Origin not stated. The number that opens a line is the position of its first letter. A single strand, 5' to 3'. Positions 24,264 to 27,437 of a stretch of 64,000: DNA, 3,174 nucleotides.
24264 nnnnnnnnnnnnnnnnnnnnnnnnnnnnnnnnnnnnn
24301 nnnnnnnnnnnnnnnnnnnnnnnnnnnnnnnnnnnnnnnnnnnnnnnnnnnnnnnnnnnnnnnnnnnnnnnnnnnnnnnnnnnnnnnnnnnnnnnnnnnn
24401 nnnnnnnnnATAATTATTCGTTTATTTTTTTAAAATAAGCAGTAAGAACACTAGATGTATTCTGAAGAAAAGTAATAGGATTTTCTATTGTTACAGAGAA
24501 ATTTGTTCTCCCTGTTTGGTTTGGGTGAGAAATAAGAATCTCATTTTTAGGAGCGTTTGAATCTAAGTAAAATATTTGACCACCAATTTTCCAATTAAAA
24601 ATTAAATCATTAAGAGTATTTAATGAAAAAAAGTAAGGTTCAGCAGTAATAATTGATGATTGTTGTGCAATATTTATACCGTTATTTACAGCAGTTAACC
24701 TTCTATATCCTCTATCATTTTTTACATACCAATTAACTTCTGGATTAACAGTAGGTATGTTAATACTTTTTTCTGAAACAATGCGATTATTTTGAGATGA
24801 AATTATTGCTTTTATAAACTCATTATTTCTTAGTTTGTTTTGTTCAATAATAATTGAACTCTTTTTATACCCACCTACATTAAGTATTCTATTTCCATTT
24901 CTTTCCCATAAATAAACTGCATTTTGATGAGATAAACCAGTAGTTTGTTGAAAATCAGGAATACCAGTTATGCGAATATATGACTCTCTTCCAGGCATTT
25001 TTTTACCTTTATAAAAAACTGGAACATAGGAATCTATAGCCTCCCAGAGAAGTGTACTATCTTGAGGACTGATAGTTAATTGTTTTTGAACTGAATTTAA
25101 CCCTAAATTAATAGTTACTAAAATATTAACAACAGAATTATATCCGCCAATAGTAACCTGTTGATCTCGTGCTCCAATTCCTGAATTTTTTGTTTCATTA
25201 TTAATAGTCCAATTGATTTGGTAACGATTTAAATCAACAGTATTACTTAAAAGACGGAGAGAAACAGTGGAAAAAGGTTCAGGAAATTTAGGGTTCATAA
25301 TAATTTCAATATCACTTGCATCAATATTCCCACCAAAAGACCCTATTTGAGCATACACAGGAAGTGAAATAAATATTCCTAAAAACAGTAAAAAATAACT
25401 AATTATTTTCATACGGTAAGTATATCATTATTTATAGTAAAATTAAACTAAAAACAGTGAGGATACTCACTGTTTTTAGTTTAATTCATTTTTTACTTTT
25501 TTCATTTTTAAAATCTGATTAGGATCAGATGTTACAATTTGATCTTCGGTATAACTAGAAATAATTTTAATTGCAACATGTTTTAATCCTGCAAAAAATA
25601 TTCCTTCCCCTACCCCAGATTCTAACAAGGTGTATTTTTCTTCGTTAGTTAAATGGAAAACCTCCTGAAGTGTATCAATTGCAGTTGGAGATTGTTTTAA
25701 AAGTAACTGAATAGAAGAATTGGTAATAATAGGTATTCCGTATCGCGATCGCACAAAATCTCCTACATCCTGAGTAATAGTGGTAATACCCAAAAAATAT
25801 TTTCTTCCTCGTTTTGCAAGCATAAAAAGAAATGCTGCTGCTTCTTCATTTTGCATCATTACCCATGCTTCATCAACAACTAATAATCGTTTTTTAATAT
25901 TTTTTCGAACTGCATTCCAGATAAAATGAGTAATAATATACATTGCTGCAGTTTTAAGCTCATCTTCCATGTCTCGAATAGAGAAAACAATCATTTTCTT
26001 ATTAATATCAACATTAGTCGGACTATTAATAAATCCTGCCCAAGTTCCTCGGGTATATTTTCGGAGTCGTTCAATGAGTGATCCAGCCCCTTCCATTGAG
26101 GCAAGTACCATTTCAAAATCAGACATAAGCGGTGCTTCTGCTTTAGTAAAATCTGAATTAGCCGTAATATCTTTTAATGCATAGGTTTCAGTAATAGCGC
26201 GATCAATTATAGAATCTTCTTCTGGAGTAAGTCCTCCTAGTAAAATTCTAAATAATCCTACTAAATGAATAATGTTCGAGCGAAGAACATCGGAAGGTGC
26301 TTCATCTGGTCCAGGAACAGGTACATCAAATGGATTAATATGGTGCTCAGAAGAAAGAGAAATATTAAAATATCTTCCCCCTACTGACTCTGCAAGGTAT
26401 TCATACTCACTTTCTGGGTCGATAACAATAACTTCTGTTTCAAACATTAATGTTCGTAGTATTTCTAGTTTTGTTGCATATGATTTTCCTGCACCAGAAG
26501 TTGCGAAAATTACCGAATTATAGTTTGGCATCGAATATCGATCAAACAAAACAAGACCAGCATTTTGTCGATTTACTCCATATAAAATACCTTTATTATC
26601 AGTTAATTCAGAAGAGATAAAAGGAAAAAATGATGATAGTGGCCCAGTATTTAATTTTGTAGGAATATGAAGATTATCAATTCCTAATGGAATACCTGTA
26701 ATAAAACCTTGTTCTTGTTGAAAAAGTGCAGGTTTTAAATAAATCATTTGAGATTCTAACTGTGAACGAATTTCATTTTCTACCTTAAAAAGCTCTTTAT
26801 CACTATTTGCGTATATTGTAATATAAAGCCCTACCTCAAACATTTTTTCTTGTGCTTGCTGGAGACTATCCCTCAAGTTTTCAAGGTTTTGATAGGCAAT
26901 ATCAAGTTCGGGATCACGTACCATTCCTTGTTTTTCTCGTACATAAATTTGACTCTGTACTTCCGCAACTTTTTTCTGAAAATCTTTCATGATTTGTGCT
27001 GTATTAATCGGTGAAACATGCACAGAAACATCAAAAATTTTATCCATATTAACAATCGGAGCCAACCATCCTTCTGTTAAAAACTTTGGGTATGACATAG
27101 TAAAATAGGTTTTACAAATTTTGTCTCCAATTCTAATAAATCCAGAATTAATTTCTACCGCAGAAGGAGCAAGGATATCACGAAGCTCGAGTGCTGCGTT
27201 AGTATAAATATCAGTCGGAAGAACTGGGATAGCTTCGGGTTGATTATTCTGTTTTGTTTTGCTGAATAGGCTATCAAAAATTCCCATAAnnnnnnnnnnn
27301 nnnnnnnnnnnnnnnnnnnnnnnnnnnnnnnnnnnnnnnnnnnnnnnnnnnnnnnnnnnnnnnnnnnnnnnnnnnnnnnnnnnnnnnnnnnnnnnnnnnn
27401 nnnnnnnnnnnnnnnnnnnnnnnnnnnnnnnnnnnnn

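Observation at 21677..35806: Origin-proximal T4SS-like operon without relaxase or coupling protein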

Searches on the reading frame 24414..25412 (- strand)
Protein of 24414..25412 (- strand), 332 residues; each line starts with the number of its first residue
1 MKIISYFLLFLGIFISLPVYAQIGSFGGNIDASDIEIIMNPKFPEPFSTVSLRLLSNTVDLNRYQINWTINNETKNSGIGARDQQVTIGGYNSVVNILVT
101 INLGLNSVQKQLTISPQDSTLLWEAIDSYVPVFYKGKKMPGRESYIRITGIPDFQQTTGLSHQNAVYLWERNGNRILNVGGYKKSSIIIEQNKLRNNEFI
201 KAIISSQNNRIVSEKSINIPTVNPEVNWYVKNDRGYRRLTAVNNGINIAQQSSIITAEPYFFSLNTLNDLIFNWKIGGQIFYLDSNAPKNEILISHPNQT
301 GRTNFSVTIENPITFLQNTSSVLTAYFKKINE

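Call 4: search_protein_families(library=pfam, max_evalue=0.1, proteins=[window:24414-25412:-])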
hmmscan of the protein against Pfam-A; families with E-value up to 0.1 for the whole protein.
window:24414-25412:- (332 aa): 0 families

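Call 5: search_protein_families(library=ncbifam, max_evalue=0.1, proteins=[window:24414-25412:-])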
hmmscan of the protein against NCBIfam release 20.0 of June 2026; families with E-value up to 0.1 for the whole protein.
window:24414-25412:- (332 aa): 0 families

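Call 39: search_solved_structures(query=window:24414-25412:-, max_evalue=1)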
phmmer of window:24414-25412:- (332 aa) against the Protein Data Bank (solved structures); distinct sequences matched with E-value up to 1: 11.
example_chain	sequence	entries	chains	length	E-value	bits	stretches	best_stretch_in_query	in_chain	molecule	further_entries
2ymu_A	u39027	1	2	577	8.7e-15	57.7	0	114-184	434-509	WD-40 REPEAT PROTEIN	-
7bie_A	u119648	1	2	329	1.5e-10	43.8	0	147-185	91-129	nvWRAP-T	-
7big_A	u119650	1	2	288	4.6e-09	38.9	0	147-185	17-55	v13WRAP-T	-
7bid_A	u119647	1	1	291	5.3e-09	38.7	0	147-185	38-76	v31WRAP-T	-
7bif_A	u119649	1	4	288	6.4e-09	38.4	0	147-185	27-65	v22WRAP-T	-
6r60_A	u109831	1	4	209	2.1e-06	30.2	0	147-185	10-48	WD-40 repeat protein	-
6r5y_A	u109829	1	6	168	3e-05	26.4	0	147-185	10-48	WD-40 repeat protein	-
6r5z_A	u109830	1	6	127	0.00082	21.6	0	147-185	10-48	9-bladed beta-propeller formed by three 3-bladed fragments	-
6r5x_A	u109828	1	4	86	0.046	15.9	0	146-185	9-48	WD-40 repeat protein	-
3maz_A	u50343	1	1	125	0.1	14.7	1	166-253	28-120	Signal-transducing adaptor protein 1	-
3f85_A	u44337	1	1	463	0.3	13.2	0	86-117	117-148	homo trimeric fusion of CFA/I fimbrial subunits B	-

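Call 46: search_solved_structures(query=A3, max_evalue=1)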
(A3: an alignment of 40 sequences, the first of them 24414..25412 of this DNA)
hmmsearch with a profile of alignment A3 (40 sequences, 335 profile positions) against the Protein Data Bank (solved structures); distinct sequences matched with E-value up to 1: 4.
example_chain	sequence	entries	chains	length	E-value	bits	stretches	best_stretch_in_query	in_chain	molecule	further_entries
3shs_A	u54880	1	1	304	0.016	17.4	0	145-229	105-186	Hoc head outer capsid protein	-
1nfd_E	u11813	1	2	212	0.049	15.7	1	39-117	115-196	H57 FAB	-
6dms_A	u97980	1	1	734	0.35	13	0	70-106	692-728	Alpha-1,4-endofucoidanase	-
6dlh_A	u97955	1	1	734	0.35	13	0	70-106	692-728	Alpha-1,4-endofucoidanase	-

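Call 47: search_protein_families(library=pfam, alignment_id=A3, max_evalue=0.01)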
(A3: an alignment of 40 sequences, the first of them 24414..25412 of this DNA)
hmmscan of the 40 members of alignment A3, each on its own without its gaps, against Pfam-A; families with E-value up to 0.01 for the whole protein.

A. member 1, window:24414-25412:- (332 aa): 0 families

B. families by the number of members that match (of 40 scanned): 5 families
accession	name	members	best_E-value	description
PF06832.18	BiPBP_C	6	3e-05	Penicillin-Binding Protein C-terminus Family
PF13927.12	Ig_3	3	0.0023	Immunoglobulin domain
PF19408.5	PKD_6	1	0.0019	PKD-like domain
PF20578.4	aBig_2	1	0.0027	Atrophied bacterial Ig domain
PF20143.4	NAD_kinase_C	1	0.009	ATP-NAD kinase C-terminal domain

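Call 96: search_protein_representatives(protein=window:24414-25412:-)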
Query: 332 residues. Proteins with E-value up to 0.001 (for the whole library): 2498; up to 1e-10: 1853; up to 1e-30: 153. The best 150 are listed.
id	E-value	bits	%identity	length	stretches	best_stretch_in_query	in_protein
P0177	1.5e-91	323.1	48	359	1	25-330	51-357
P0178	4.7e-69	249.2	42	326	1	28-323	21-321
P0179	4.2e-59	216.5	38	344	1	25-320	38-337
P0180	1.4e-58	214.8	39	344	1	26-307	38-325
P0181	1.4e-55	204.9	38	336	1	4-322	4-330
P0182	1.9e-53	197.9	39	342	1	23-327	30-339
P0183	4.4e-53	196.7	34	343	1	31-327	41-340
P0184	4.1e-51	190.2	35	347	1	22-327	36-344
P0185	1.9e-50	188.0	38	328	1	22-328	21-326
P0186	2.0e-50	188.0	37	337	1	1-328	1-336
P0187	2.8e-50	187.5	46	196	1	139-331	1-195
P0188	2.8e-49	184.2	35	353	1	31-324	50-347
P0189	5.5e-48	180.0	34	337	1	25-329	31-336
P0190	3.6e-47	177.3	37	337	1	33-319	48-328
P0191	1.0e-46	175.8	33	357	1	25-329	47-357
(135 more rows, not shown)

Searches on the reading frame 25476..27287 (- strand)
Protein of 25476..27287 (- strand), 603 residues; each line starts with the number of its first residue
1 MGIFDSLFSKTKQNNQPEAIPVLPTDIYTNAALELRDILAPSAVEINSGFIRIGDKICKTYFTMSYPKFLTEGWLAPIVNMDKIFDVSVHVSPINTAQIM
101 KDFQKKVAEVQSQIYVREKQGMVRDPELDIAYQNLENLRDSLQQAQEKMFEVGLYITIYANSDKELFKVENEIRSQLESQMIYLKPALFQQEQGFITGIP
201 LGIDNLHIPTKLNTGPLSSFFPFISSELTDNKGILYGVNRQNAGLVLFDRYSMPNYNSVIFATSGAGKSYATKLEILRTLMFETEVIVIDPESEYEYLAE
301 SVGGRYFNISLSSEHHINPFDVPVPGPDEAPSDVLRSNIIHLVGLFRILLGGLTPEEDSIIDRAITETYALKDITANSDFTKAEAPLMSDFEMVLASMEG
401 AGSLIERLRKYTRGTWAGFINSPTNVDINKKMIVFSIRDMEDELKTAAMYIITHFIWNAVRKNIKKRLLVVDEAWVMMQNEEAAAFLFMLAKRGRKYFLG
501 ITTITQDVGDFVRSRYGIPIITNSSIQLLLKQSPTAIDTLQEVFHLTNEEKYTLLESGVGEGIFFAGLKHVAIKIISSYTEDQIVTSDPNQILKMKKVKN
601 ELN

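Call 4: search_protein_families(library=pfam, max_evalue=0.1, proteins=[window:25476-27287:-])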
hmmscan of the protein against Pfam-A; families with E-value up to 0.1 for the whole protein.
window:25476-27287:- (603 aa): 3 families
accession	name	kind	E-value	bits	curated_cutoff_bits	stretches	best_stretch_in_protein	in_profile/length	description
PF19044.6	P-loop_TraG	-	2e-25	89.8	25.8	1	253-555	27-343/413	TraG P-loop domain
PF12846.13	AAA_10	-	8.3e-11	42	27.5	2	439-514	213-289/362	AAA-like domain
PF01935.23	DUF87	-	1.8e-07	32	23.2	1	260-384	28-141/220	Helicase HerA, central domain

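Call 5: search_protein_families(library=ncbifam, max_evalue=0.1, proteins=[window:25476-27287:-])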
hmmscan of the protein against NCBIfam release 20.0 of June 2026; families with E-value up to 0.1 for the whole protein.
window:25476-27287:- (603 aa): 11 families
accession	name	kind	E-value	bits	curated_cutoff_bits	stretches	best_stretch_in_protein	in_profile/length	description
NF045971.1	conju_CD1110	equivalog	1.1e-112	377.7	325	1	30-572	182-733/752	VirB4-like conjugal transfer ATPase, CD1110 family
NF045975.1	VirB4_plasma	equivalog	1.5e-84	284.3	590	1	18-577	292-885/894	Mbov_0397 family ICE element conjugal transfer ATPase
TIGR02746.1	TraC-F-type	equivalog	1.6e-49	168.6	567.05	1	80-542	252-719/800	type IV secretion system protein TraC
TIGR00929.1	VirB4_CagE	subfamily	1.4e-31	109.6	643.1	1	75-557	259-726/792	VirB4 family type IV secretion/conjugal transfer ATPase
NF010278.0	PRK13721.1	subfamily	7e-19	67.2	1177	1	129-539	342-768/874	type IV secretion system protein TraC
TIGR03783.1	Bac_Flav_CT_G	subfamily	3.4e-16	58.3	261.55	1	405-555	600-758/829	TraG family conjugative transposon ATPase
NF041017.1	DNA_import_CedB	equivalog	4.4e-09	35.5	700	2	441-511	445-519/590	DNA import protein CedB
NF010473.0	PRK13898.1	equivalog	1.4e-06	26.7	1050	1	258-565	450-741/801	type IV secretion system ATPase VirB4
NF042935.1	SCO6880_fam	subfamily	1.1e-05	24.6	60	1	71-203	344-477/477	SCO6880 family protein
NF052333.1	ATPase_TcpF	exception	2.1e-05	22.6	1100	0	444-513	659-729/813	conjugal transfer ATPase TcpF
NF010447.0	PRK13873.1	equivalog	0.00055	18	1020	1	402-537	573-709/815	conjugal transfer protein TrbE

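Call 10: find_encoding_contigs(protein=window:25476-27287:-, flank=10000, max_places=6)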
Protein window:25476-27287:- (603 aa): no gene with exactly this product is on record in the collection.

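Call 12: find_homologous_proteins(query=window:25476-27287:-, max_evalue=1e-20)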
Query window:25476-27287:- (603 aa): 8000 proteins with E <= 1e-20 among 8000 candidates; the best 120 are listed.
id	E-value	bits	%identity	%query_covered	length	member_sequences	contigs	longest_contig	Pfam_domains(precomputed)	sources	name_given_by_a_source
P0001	0.0e+0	1340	100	100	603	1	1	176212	PF19044.7,PF01935.24,PF12846.14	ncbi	-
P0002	0.0e+0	1304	96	100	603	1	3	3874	PF19044.7,PF01935.24,PF12846.14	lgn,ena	-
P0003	0.0e+0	1302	96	100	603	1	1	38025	PF19044.7,PF01935.24,PF12846.14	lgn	-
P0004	0.0e+0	1228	90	100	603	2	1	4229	PF19044.7,PF01935.24,PF12846.14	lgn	-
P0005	0.0e+0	1198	88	100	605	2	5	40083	PF19044.7,PF01935.24,PF12846.14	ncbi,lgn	-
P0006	0.0e+0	1198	88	100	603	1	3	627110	PF19044.7,PF01935.24,PF12846.14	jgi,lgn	jgi:conjugal transfer ATP-binding protein TraC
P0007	0.0e+0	1198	88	100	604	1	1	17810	PF19044.7,PF01935.24,PF12846.14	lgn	-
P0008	0.0e+0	1197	88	100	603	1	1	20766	PF19044.7,PF01935.24,PF12846.14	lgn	-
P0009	0.0e+0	1195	88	100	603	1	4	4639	PF19044.7,PF01935.24,PF12846.14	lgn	-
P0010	0.0e+0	1194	89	100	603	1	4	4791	PF19044.7,PF01935.24,PF12846.14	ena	-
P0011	0.0e+0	1194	88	100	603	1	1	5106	PF19044.7,PF01935.24,PF12846.14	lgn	-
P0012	0.0e+0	1193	88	100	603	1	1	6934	PF19044.7,PF01935.24,PF12846.14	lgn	-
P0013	0.0e+0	1193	88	99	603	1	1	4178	PF19044.7,PF01935.24,PF12846.14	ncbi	-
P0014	0.0e+0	1193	88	100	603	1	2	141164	PF19044.7,PF01935.24,PF12846.14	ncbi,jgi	jgi:type IV secretory pathway VirB4 component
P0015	0.0e+0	1192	88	100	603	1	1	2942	PF19044.7,PF01935.24,PF12846.14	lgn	-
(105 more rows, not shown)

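Call 32: find_related_loci(query=A2, collection=genome_contigs, flank=10000)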
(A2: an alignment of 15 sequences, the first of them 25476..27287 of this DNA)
Query A2 (603 aa) in genome_contigs; peptide patterns used: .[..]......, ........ (x = any residue, [..] = any of these).
599 stretches matched a pattern (row limit reached: there are more); 571 encode a relative of the query (tblastn E <= 1e-3); the best 80 are kept; 80 distinct loci.
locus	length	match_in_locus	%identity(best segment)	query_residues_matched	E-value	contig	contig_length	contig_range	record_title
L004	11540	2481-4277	88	1-601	0e+0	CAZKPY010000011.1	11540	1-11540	MAG TPA_asm: uncultured Candidatus Saccharibacteria bacterium isolate SRP342105_co1_379 genome assembly, contig: NODE_76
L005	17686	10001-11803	76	1-602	0e+0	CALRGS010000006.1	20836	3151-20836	MAG: Candidatus Nomurabacteria bacterium isolate Baikal-1350m-133 genome assembly, contig: Baikal-1350m-c9233, whole gen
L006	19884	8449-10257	74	1-602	0e+0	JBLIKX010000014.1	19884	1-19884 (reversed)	MAG: Crocinitomicaceae bacterium isolate 3300054694_38 Ga0535664_0002753, whole genome shotgun sequence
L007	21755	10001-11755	75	19-603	0e+0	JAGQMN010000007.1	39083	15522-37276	MAG: Patescibacteria group bacterium isolate HKST-UBA43 NODE_7_length_39083_cov_7.890863, whole genome shotgun sequence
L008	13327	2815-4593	73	10-602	0e+0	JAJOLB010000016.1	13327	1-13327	MAG: Candidatus Paceibacterota bacterium isolate MAG-485 c_000000000142, whole genome shotgun sequence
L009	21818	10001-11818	70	1-603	0e+0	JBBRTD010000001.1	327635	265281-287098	MAG: Candidatus Paceibacteria bacterium isolate La2_metabat2.186 La2_metabat2.186_K_2668458L327635_cov_18.3548, whole ge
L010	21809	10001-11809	70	1-602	0e+0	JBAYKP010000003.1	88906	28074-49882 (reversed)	MAG: Candidatus Paceibacterota bacterium isolate SO_2016_GW1_82 scaffold00592_OW334_2016, whole genome shotgun sequence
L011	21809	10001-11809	69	1-602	0e+0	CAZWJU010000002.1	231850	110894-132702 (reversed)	MAG TPA_asm: uncultured Candidatus Saccharibacteria bacterium isolate SRP278252_co2_131 genome assembly, contig: NODE_41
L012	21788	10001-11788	70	6-603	0e+0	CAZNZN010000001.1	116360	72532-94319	MAG TPA_asm: uncultured Candidatus Saccharibacteria bacterium isolate SRP135725_co1_383 genome assembly, contig: NODE_75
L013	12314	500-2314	69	1-602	0e+0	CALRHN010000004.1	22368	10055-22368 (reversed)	MAG: Candidatus Nomurabacteria bacterium isolate Ike-100m-35 genome assembly, contig: Ike-100-c802, whole genome shotgun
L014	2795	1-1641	77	56-602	0e+0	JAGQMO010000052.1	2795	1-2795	MAG: Patescibacteria group bacterium isolate HKST-UBA44 2012-05-30_1_(paired)_contig_169794, whole genome shotgun sequen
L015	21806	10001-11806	69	1-602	0e+0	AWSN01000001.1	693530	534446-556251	MAG: Parcubacteria bacterium RAAC4_OD1_1 O210_OD1C00001, whole genome shotgun sequence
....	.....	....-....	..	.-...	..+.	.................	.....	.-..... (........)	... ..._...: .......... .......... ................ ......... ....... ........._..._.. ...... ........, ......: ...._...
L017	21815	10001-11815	68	1-602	0e+0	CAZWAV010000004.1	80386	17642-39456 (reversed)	MAG TPA_asm: uncultured Candidatus Saccharibacteria bacterium isolate SRP170004_co1_259 genome assembly, contig: NODE_34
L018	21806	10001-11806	69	1-602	0e+0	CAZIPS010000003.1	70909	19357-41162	MAG TPA_asm: uncultured Candidatus Saccharibacteria bacterium isolate SRP133034_co1_49 genome assembly, contig: NODE_178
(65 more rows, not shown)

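Call 38: search_solved_structures(query=window:25476-27287:-, max_evalue=0.001)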
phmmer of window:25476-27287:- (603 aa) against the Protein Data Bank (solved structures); distinct sequences matched with E-value up to 0.001: 4.
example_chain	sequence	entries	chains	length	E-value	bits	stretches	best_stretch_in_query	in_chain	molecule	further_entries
4ag5_A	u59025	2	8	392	3.7e-41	144.5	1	226-587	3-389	TYPE IV SECRETORY PATHWAY VIRB4 COMPONENTS-LIKE PROTEIN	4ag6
7o41_A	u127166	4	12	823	0.00024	23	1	257-560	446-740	TrwK protein | Type IV secretion system protein virB4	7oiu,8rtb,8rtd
7o43_A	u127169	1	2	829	0.00024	23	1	257-560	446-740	TrwK protein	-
7o42_A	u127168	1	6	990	0.00036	22.4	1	257-560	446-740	TrwK protein,Protein hcp1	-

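Call 71: list_cluster_members(proteins=[P0001, P0158])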
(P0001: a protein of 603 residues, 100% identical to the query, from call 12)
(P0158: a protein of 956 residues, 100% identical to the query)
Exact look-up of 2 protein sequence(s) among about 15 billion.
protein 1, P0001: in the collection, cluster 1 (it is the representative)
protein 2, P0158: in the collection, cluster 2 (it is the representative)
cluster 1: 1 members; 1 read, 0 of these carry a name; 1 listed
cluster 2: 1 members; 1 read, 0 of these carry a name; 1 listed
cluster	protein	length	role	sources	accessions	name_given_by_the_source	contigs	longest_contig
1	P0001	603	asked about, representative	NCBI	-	-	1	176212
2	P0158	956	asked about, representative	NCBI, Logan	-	-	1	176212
